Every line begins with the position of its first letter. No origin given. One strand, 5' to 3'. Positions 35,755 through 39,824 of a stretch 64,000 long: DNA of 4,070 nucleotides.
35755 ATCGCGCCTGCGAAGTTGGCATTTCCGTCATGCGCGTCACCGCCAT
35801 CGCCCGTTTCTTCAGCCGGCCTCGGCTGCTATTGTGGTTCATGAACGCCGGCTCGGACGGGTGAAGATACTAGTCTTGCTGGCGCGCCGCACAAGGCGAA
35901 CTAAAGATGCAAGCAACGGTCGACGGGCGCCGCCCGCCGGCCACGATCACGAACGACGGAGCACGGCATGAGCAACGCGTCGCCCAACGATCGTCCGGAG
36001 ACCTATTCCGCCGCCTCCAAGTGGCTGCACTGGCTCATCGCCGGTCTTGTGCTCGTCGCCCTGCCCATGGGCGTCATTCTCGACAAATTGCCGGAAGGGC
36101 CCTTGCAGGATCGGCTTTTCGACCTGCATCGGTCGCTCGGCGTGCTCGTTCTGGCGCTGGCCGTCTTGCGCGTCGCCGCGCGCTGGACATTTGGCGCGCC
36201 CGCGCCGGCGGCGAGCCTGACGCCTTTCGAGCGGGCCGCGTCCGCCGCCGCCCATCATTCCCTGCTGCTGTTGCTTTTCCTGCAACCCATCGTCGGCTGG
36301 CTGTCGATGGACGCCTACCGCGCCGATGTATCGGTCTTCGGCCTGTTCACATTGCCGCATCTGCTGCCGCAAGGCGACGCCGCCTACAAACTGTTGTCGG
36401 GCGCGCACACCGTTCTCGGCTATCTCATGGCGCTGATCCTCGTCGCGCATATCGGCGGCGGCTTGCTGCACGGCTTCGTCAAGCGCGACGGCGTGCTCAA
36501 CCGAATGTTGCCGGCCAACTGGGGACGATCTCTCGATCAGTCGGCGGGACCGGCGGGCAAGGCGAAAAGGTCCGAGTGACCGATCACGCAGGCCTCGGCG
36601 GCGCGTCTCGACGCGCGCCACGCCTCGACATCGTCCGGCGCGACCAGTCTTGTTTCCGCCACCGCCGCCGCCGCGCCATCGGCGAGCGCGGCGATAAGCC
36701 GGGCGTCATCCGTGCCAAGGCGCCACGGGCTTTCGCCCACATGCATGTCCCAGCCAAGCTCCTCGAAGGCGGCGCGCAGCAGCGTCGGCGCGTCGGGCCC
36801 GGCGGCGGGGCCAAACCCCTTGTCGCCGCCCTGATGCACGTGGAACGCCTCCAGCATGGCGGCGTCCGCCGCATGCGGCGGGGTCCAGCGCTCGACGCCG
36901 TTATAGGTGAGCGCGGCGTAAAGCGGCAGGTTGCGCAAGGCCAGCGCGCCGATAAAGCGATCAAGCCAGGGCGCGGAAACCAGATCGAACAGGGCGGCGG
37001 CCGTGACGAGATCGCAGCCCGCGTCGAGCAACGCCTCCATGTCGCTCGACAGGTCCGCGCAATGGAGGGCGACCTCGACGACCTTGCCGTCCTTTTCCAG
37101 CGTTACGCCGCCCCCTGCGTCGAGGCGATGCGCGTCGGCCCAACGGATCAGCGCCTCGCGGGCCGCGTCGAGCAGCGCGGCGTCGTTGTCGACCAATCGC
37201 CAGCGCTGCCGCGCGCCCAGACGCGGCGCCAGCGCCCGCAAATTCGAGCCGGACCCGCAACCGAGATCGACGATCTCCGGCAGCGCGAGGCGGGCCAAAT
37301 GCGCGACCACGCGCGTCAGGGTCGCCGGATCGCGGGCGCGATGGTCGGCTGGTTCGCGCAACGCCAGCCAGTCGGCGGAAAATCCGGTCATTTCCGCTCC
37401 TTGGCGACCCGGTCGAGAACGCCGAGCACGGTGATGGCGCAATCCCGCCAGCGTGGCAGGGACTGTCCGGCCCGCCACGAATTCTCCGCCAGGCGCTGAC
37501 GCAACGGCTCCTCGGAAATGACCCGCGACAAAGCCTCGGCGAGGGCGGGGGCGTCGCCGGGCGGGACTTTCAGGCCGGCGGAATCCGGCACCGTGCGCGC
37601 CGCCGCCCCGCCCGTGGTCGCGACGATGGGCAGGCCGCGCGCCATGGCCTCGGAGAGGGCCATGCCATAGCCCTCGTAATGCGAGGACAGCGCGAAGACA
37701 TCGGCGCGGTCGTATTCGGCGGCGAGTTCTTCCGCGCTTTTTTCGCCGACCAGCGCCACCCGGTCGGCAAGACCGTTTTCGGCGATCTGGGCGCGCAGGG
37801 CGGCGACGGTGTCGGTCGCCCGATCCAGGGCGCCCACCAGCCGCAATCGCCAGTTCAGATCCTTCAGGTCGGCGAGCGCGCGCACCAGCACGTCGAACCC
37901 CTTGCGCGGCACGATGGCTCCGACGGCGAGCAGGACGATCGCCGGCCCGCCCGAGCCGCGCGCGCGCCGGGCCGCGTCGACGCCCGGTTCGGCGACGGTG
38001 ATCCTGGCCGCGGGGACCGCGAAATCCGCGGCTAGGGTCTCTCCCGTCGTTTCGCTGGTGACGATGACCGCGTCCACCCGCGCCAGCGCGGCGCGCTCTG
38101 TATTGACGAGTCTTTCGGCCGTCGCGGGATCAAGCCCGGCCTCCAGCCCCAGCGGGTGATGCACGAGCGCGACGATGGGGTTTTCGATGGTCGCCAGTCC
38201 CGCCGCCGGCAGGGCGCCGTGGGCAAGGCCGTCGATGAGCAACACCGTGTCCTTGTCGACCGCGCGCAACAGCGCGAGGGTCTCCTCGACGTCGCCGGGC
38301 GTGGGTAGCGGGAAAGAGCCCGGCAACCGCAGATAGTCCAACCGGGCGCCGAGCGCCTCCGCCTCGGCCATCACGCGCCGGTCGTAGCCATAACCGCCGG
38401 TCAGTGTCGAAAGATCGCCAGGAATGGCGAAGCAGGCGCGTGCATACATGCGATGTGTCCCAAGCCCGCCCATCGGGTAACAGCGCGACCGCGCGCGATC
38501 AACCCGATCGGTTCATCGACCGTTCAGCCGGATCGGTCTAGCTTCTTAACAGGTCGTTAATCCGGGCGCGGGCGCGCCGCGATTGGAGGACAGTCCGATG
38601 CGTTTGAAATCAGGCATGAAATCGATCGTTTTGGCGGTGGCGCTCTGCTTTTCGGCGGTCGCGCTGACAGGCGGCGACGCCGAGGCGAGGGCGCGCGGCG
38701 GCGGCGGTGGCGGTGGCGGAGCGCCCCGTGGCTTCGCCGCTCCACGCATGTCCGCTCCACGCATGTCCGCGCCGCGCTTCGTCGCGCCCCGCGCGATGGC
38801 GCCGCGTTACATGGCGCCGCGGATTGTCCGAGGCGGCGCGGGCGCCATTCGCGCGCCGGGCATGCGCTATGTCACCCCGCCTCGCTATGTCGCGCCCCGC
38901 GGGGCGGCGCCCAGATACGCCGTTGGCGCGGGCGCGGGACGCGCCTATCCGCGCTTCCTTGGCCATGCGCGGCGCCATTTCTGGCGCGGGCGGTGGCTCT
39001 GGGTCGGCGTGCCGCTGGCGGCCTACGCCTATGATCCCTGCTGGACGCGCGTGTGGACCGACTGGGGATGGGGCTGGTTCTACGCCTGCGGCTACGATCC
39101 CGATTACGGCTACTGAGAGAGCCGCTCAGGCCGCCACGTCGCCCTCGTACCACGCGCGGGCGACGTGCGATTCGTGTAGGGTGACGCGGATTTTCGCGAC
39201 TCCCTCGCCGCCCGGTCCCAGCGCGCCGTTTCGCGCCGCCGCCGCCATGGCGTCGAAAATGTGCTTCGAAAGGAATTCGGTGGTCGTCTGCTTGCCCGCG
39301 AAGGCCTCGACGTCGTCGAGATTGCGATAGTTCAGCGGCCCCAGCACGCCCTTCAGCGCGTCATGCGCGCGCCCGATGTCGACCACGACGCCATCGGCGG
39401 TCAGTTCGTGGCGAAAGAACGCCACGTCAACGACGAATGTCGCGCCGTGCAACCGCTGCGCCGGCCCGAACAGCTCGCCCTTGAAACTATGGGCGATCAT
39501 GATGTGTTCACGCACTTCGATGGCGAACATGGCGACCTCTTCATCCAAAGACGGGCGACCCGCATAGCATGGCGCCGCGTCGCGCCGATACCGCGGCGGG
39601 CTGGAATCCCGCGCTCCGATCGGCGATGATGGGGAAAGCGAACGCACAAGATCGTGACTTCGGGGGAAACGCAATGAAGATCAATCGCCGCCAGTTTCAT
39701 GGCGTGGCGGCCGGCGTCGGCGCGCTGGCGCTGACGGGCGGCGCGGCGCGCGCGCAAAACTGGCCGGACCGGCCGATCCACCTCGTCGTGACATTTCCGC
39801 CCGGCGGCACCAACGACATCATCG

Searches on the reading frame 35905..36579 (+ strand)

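Call 6: search_protein_families(library=pfam, proteins=[window:35905-36579:+])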
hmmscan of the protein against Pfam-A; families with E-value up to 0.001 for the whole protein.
window:35905-36579:+ (224 aa): 1 family
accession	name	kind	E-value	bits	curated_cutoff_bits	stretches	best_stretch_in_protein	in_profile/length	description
PF01292.26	Ni_hydr_CYTB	-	1.9e-23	83.6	30.1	1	34-203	2-178/179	Prokaryotic cytochrome b561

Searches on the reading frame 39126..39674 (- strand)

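Call 6: search_protein_families(library=pfam, proteins=[window:39126-39674:-])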
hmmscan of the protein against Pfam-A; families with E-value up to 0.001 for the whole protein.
window:39126-39674:- (182 aa): 1 family
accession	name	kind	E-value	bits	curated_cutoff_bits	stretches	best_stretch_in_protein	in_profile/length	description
PF01242.24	PTPS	-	2.2e-21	76.5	22.4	1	52-178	2-120/121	6-pyruvoyl tetrahydropterin synthase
